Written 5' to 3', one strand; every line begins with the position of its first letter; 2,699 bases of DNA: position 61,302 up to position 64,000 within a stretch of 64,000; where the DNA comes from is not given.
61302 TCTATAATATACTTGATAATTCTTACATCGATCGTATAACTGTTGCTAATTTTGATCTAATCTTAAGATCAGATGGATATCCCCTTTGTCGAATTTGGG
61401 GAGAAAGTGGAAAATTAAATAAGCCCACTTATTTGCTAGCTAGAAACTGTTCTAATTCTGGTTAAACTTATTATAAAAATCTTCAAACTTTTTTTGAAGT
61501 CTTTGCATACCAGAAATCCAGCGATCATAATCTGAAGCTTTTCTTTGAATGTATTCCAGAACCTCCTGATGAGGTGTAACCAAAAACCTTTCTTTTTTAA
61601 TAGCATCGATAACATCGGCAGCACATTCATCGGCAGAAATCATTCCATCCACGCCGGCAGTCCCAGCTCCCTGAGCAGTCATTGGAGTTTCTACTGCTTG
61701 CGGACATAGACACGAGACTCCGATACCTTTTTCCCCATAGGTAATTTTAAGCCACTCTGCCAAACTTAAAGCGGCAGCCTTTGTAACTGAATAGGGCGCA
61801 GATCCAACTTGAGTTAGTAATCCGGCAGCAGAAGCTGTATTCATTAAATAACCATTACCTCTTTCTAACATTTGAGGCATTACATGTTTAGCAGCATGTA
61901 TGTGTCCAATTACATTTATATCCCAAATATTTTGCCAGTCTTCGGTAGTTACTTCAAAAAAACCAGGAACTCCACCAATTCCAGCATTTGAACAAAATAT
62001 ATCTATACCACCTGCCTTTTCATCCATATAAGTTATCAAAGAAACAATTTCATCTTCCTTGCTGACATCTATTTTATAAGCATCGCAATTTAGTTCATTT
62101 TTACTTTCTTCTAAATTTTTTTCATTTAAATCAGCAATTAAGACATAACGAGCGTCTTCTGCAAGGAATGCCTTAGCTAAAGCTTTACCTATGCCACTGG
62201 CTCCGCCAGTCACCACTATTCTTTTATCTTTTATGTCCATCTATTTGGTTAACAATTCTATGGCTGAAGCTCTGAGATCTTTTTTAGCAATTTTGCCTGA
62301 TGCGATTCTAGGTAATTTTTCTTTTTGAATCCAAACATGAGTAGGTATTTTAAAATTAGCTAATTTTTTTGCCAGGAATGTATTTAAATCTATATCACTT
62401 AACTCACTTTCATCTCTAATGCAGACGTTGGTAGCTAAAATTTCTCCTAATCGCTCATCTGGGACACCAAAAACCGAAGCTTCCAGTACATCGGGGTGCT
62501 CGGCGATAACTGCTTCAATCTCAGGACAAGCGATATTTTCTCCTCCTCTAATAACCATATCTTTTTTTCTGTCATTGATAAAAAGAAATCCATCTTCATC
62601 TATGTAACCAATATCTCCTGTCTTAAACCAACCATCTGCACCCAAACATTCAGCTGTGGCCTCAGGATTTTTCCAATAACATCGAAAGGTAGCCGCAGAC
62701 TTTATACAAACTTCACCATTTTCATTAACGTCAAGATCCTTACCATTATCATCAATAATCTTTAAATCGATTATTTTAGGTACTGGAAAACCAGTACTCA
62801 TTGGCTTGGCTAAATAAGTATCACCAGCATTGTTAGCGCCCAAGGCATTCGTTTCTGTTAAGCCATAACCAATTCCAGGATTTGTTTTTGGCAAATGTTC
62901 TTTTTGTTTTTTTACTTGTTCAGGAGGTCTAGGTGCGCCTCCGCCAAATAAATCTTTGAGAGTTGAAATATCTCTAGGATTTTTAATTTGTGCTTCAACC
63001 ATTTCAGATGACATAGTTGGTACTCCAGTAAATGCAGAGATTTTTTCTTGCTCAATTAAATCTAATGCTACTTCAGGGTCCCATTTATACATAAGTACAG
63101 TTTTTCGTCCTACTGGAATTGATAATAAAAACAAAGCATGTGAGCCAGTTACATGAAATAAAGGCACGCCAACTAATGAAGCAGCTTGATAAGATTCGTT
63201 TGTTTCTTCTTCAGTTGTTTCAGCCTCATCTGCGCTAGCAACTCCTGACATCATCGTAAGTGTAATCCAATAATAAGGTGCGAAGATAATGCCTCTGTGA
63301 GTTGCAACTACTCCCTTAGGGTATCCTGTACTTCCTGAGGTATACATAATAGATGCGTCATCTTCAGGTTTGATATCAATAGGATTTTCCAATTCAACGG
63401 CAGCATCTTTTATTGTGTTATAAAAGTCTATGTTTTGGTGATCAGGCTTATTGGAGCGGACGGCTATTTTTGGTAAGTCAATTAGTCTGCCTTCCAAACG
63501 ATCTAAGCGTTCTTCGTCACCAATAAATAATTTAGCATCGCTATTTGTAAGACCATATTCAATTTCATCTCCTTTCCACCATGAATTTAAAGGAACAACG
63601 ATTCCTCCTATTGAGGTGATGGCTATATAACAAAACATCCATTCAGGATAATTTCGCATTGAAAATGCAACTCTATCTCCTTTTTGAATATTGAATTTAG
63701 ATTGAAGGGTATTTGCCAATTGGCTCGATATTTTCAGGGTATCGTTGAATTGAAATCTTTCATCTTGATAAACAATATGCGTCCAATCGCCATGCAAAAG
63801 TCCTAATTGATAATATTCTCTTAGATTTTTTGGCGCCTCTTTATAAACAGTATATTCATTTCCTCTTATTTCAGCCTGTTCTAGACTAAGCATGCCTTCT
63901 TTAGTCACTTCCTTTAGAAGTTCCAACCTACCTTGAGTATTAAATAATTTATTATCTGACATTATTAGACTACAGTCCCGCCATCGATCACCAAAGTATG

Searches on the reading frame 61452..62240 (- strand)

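Call 48: search_protein_families(library=pfam, proteins=[window:61452-62240:-], max_evalue=0.001)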
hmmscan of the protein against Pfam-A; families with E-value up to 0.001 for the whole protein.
window:61452-62240:- (262 aa): 5 families
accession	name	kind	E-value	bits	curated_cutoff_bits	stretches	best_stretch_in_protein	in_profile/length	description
PF00106.31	adh_short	-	4.9e-43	147.3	26.6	1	6-190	1-189/195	short chain dehydrogenase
PF13561.12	adh_short_C2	-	1.6e-33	116.7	27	1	14-194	3-187/236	Enoyl-(Acyl carrier protein) reductase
PF08659.16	KR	-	6.5e-10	39.6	22.6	1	9-164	4-163/180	KR domain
PF01370.27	Epimerase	-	3.7e-05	23.7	20.9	1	8-169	1-161/240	NAD dependent epimerase/dehydratase family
PF02719.21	Polysacc_synt_2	-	0.00038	20.2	20.2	0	8-57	1-52/293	Polysaccharide biosynthesis protein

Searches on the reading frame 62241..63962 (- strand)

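Call 48: search_protein_families(library=pfam, proteins=[window:62241-63962:-], max_evalue=0.001)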
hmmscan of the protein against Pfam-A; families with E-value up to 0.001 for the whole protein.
window:62241-63962:- (573 aa): 2 families
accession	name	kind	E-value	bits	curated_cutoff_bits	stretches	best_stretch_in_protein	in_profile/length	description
PF00501.34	AMP-binding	-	7.3e-69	232.8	29.9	1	57-430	8-384/384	AMP-binding enzyme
PF13193.12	AMP-binding_C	-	7.8e-14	52.8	24.5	1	481-557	1-76/76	AMP-binding enzyme C-terminal domain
